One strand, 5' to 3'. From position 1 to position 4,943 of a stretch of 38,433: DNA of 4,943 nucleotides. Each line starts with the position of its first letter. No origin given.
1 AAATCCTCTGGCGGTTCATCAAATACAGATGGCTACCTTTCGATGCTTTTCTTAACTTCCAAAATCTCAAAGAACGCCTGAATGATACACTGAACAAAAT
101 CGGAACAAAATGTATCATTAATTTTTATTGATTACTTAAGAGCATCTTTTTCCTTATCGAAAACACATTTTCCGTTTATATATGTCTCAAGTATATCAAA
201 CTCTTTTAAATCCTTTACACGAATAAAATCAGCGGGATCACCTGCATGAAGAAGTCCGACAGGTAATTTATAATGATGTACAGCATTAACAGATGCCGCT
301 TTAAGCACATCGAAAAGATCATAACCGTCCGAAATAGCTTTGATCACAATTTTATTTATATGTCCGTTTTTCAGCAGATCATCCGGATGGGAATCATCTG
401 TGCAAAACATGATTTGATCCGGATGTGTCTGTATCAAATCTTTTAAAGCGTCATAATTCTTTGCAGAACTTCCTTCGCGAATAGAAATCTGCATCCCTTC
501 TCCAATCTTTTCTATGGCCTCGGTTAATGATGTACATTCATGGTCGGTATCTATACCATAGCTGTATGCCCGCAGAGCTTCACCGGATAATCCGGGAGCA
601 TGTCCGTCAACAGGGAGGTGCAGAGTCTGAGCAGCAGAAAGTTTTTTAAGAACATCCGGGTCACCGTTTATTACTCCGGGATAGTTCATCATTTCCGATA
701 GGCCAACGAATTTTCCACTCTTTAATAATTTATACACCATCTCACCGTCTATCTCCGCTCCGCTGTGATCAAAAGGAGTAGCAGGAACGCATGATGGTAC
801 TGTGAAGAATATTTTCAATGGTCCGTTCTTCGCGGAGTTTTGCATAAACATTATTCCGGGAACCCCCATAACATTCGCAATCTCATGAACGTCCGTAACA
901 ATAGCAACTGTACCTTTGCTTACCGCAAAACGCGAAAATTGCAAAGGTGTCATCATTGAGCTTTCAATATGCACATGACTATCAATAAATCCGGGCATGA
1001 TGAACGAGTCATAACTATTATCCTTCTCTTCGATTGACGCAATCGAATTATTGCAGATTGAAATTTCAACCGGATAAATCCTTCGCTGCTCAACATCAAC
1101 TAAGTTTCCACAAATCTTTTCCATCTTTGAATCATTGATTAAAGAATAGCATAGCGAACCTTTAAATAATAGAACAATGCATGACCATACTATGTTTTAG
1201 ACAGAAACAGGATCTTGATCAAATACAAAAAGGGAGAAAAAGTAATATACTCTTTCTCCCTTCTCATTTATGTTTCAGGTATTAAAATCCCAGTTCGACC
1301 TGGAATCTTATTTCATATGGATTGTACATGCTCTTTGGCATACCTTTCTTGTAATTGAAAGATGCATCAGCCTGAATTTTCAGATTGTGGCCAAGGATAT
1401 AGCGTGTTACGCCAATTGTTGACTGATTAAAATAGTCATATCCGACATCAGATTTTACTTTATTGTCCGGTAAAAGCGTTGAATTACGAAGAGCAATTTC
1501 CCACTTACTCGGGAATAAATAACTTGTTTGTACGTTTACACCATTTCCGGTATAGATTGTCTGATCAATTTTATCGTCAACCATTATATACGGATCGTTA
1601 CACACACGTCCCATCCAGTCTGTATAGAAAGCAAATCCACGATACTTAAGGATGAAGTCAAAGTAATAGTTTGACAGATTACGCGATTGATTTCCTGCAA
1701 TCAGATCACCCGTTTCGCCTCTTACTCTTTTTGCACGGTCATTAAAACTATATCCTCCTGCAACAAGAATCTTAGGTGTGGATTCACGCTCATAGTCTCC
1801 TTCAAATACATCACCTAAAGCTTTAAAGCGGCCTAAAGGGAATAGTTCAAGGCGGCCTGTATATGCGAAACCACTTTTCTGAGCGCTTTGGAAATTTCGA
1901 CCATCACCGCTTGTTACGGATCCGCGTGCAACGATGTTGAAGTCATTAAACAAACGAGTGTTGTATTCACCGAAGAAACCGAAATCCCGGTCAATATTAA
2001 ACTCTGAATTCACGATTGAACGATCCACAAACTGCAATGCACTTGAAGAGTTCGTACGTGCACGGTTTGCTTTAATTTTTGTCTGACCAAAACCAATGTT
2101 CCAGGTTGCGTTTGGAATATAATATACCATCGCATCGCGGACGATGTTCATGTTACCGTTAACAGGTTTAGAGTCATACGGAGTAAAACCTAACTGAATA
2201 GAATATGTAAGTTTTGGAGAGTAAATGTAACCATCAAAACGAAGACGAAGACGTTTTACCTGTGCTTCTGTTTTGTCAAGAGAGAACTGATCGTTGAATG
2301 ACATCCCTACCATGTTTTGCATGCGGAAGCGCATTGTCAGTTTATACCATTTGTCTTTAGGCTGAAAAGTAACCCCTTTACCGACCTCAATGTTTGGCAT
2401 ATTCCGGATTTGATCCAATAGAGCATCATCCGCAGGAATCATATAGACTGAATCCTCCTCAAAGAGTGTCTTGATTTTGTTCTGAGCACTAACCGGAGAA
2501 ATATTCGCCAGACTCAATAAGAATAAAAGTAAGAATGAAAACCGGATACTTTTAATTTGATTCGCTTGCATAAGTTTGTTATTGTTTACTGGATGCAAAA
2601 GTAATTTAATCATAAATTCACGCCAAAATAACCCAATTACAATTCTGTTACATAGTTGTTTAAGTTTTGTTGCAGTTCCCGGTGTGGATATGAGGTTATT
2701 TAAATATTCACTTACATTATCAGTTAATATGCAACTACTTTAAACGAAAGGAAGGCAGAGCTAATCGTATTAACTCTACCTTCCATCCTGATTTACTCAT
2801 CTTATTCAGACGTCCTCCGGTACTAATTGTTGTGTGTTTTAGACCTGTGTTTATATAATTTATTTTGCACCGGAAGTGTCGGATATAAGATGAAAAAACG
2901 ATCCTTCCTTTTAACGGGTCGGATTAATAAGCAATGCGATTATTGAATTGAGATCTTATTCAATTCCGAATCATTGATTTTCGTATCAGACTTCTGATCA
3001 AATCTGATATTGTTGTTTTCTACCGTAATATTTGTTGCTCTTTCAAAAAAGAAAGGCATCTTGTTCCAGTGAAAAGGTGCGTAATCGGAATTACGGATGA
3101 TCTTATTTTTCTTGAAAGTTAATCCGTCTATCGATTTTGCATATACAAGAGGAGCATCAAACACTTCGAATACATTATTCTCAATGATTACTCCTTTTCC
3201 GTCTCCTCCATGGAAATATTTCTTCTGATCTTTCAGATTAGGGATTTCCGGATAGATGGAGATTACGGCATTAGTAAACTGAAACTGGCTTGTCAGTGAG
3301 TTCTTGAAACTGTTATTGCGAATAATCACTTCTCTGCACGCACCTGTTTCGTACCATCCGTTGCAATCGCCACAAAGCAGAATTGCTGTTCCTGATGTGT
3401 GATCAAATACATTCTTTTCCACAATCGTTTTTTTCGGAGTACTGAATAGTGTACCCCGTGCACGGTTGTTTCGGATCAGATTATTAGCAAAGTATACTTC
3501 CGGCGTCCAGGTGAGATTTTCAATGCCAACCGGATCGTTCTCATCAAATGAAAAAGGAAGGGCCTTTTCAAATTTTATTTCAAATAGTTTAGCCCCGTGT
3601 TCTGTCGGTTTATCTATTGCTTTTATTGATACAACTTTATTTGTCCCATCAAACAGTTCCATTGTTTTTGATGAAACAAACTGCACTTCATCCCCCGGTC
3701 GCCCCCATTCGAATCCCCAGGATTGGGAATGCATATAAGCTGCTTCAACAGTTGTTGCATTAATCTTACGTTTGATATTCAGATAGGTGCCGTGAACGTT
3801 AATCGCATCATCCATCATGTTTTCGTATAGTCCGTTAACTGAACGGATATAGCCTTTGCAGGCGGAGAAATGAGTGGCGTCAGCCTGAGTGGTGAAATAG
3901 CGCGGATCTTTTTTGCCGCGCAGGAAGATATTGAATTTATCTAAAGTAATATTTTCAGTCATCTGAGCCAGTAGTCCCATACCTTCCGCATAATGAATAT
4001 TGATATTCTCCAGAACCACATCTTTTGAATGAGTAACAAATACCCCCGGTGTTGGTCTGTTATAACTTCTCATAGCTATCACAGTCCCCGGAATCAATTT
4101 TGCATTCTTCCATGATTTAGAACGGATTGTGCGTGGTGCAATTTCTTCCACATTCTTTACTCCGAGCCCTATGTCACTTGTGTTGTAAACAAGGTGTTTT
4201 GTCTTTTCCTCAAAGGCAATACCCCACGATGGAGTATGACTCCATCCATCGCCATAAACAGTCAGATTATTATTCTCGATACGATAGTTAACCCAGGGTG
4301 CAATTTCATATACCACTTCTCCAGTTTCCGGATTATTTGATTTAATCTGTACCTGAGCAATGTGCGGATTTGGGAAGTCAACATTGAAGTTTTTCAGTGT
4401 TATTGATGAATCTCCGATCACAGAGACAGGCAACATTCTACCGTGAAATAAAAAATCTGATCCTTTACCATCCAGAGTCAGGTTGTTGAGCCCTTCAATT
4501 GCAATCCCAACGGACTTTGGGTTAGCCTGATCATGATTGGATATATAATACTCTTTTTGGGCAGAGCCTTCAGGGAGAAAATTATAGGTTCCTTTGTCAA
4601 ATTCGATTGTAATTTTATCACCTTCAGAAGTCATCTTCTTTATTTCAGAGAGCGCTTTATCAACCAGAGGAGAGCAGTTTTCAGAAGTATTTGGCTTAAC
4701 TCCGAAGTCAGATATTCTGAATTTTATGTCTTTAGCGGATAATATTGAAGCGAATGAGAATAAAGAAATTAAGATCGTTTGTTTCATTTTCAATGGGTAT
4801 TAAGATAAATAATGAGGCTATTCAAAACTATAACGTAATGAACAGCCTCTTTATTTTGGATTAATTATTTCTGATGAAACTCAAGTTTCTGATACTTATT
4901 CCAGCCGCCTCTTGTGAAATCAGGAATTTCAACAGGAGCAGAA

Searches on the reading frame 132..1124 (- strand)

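Call 55: search_protein_families(library=pfam, proteins=[window:132-1124:-], max_evalue=0.00001)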
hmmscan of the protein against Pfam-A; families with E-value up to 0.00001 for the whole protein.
window:132-1124:- (330 aa): 1 family
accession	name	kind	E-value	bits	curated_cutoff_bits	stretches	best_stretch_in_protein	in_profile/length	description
PF01979.26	Amidohydro_1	-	4.1e-33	115.5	25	1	41-321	1-345/345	Amidohydrolase family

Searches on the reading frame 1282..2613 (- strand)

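Call 55: search_protein_families(library=pfam, proteins=[window:1282-2613:-], max_evalue=0.00001)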
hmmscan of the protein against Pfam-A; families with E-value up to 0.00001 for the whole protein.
window:1282-2613:- (443 aa): 1 family
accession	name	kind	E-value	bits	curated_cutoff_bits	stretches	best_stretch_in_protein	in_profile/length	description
PF07396.17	Porin_O_P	-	2e-08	34.4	20.9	1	93-213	2-126/370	Phosphate-selective porin O and P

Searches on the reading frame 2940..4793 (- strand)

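Call 55: search_protein_families(library=pfam, proteins=[window:2940-4793:-], max_evalue=0.00001)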
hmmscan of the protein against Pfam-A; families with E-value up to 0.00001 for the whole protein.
window:2940-4793:- (617 aa): 3 families
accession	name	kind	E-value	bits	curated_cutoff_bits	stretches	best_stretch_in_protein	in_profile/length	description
PF23763.2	Beta-barrel_GLAA-B_I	-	1.3e-24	86.6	28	1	146-239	1-95/95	GLAA-B beta-barrel domain I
PF23764.1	Beta-barrel_GLAA-B_II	-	1.3e-10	41.8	28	1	348-420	1-65/67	GLAA-B beta-barrel domain II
PF13229.12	Beta_helix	-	1.2e-09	38.4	25.9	0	431-498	55-112/158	Right handed beta helix region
